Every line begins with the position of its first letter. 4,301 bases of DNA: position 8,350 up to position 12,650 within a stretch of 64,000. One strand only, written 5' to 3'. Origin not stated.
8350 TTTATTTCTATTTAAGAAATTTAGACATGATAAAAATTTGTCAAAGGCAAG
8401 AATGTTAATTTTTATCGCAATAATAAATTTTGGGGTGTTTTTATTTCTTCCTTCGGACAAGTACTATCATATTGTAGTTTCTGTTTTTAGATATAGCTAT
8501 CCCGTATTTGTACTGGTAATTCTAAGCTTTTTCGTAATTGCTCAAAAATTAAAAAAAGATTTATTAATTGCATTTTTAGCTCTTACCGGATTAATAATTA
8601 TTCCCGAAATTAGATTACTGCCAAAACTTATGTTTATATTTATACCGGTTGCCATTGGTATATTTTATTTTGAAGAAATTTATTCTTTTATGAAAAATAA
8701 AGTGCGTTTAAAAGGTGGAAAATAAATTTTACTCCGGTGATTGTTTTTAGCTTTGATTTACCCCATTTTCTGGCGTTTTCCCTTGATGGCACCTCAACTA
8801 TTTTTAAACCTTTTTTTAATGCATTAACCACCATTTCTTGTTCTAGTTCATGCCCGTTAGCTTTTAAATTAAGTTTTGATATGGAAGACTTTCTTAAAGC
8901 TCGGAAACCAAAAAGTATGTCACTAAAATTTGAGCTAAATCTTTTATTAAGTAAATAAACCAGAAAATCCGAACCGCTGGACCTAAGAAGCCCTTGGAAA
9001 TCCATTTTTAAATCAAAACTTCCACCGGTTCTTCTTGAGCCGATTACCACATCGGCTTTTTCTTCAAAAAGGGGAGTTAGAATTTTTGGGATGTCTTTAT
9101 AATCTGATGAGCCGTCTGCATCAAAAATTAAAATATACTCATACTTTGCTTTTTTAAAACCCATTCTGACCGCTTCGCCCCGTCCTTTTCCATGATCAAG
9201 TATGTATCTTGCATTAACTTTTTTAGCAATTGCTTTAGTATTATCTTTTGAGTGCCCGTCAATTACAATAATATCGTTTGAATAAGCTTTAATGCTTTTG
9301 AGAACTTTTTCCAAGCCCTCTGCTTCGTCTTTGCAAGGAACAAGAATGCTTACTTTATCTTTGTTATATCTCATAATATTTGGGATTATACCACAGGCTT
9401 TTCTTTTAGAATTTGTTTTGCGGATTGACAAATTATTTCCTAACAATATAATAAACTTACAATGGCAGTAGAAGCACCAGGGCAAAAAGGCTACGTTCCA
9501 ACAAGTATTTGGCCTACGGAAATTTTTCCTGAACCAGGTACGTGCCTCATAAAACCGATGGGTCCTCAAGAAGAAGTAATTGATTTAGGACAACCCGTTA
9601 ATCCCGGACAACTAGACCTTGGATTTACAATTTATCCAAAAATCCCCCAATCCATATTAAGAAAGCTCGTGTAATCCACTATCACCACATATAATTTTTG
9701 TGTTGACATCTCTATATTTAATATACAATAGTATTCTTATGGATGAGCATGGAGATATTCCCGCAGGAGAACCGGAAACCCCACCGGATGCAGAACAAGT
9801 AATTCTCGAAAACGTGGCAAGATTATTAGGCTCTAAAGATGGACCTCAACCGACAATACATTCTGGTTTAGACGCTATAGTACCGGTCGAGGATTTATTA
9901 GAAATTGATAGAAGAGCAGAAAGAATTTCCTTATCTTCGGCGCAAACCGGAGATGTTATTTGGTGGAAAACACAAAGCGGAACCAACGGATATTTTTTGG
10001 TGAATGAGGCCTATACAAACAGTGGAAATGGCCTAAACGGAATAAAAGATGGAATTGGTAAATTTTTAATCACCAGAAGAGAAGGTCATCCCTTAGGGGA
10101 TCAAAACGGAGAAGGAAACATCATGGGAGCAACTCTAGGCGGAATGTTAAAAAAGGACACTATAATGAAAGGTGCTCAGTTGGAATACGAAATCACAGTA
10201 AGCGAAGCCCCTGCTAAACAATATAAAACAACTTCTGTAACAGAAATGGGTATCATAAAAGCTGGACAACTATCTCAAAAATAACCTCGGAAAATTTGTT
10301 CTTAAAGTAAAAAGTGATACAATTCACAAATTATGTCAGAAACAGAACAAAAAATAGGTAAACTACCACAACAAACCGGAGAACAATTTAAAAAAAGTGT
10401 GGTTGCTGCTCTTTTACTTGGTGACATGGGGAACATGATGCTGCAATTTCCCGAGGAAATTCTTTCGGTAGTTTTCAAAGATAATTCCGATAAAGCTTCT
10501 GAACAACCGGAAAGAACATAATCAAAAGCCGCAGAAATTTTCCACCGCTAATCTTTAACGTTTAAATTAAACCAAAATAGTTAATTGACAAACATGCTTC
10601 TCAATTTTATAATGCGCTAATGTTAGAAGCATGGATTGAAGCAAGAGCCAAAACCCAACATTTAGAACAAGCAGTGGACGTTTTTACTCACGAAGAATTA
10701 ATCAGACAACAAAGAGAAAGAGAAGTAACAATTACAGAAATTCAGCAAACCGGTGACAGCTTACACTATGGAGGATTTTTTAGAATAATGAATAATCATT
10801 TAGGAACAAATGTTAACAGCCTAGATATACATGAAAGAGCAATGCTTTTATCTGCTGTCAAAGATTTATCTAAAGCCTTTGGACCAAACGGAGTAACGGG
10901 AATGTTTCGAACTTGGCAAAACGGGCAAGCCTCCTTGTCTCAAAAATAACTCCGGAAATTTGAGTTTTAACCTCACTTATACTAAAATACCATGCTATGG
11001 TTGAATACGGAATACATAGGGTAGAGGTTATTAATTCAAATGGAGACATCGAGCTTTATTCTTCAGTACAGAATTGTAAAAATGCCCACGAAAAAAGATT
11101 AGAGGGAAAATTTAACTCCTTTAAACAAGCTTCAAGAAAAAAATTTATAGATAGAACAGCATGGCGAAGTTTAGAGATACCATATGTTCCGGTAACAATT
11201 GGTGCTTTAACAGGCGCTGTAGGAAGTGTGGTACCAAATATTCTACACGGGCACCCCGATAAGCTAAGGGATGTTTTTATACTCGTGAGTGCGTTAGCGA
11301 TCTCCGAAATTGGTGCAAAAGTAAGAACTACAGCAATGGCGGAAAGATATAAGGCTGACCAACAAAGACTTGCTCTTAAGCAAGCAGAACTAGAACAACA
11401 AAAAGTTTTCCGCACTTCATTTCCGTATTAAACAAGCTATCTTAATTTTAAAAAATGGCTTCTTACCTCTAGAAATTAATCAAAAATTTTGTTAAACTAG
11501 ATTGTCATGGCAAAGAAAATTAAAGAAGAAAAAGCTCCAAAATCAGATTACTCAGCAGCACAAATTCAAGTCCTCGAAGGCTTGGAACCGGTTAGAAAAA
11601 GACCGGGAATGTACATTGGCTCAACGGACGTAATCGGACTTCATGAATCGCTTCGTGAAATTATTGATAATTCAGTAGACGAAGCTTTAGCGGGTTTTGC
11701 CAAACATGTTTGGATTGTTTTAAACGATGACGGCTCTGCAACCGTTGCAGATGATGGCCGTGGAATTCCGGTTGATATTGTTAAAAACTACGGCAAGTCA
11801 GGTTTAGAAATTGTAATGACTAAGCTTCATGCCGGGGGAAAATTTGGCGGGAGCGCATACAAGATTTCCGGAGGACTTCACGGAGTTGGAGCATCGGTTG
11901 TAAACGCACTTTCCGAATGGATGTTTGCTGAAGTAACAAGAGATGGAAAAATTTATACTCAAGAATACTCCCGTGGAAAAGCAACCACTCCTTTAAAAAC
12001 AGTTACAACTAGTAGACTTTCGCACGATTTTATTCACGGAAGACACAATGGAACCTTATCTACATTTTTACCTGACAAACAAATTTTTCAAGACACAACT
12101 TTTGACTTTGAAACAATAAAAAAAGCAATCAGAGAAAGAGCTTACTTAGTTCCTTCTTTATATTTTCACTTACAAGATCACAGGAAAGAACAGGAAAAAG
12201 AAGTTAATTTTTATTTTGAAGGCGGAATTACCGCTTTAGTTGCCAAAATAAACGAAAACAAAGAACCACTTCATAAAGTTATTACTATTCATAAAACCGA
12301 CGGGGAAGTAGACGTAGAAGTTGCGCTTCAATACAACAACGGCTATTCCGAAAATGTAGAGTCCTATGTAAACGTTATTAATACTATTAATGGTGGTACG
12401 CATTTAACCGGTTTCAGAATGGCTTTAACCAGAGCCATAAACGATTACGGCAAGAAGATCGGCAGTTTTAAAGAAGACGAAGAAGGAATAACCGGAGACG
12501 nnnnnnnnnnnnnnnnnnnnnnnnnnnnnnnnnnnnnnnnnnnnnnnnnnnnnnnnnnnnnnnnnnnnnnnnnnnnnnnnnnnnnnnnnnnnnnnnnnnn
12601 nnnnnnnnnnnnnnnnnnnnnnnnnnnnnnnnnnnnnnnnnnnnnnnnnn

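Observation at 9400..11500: Accessory block of five small hypothetical genes with individual near-consensus promoters and apparently higher GC, between glycosyltransferases and gyrB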

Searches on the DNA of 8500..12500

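Call 5: search_rna_families(source=window, start=8500, end=12500, threshold=evalue, max_evalue=1)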
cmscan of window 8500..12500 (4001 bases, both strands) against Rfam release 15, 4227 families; matches with E-value up to 1: 0.
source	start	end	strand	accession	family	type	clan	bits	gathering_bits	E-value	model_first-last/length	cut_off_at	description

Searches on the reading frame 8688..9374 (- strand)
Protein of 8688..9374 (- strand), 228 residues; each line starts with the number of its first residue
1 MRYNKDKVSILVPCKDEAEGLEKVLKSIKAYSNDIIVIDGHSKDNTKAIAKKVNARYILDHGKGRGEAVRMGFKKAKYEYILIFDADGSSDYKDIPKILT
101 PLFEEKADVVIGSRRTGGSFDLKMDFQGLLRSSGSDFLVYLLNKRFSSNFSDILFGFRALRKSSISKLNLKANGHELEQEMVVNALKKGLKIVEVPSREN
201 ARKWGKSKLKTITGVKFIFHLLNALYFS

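Call 87: search_protein_families(library=pfam, proteins=[window:8688-9374:-], max_evalue=0.001)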
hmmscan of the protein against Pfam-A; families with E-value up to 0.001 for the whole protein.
window:8688-9374:- (228 aa): 1 family
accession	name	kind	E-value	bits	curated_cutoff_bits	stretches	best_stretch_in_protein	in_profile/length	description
PF00535.33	Glycos_transf_2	-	6e-24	85.3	23.3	1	9-167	1-166/168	Glycosyl transferase family 2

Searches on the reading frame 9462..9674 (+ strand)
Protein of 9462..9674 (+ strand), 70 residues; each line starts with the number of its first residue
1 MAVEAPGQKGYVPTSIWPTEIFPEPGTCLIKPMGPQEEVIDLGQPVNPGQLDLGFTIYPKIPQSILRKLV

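Call 8: search_protein_families(library=pfam, proteins=[window:9462-9674:+], max_evalue=1)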
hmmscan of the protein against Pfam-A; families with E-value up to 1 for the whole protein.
window:9462-9674:+ (70 aa): 0 families

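Call 9: search_protein_families(library=phrogs, proteins=[window:9462-9674:+], max_evalue=1)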
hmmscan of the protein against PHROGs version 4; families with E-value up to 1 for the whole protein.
window:9462-9674:+ (70 aa): 0 families

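Call 44: list_cluster_members(proteins=[P0001, P0005, P0006, window:9462-9674:+, window:10333-10521:+, window:11507-13477:+])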
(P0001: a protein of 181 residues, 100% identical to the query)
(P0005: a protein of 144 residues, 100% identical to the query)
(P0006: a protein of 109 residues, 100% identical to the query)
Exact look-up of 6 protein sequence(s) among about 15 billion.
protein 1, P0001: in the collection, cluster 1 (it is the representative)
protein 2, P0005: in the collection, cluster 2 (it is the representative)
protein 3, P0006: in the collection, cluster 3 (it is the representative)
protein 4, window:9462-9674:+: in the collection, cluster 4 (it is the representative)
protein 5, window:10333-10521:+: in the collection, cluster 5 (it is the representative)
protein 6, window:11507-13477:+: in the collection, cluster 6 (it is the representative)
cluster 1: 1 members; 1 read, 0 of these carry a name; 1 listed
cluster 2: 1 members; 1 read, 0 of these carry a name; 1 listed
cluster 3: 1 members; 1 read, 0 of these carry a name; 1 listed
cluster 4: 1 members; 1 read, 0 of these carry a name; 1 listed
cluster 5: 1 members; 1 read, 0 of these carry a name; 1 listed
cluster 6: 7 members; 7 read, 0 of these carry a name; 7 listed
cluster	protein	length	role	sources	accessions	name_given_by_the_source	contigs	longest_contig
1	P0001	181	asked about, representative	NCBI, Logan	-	-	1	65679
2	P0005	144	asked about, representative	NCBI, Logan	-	-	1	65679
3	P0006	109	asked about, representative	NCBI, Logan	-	-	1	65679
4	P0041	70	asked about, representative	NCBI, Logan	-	-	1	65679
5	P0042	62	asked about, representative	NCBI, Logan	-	-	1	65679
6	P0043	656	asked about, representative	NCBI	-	-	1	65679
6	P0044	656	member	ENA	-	-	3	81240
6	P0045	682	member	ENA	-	-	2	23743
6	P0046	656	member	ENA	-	-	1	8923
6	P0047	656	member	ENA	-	-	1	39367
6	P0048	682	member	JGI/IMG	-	-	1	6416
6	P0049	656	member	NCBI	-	-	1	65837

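Call 67: find_related_loci(query=window:9462-9674:+, collection=viral_contigs, flank=5000)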
Query window:9462-9674:+ (70 aa) in viral_contigs; peptide patterns used: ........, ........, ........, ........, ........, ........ (x = any residue, [..] = any of these).
10 stretches matched a pattern, but none encodes a relative of the query by tblastn (E <= 1e-3).

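Call 69: search_protein_families(library=padloc, proteins=[window:9462-9674:+], max_evalue=1)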
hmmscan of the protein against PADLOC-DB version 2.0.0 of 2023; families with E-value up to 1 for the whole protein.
window:9462-9674:+ (70 aa): 0 families

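Call 70: search_protein_families(library=ncbifam, proteins=[window:9462-9674:+], max_evalue=1)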
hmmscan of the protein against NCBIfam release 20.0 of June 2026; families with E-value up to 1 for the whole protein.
window:9462-9674:+ (70 aa): 0 families
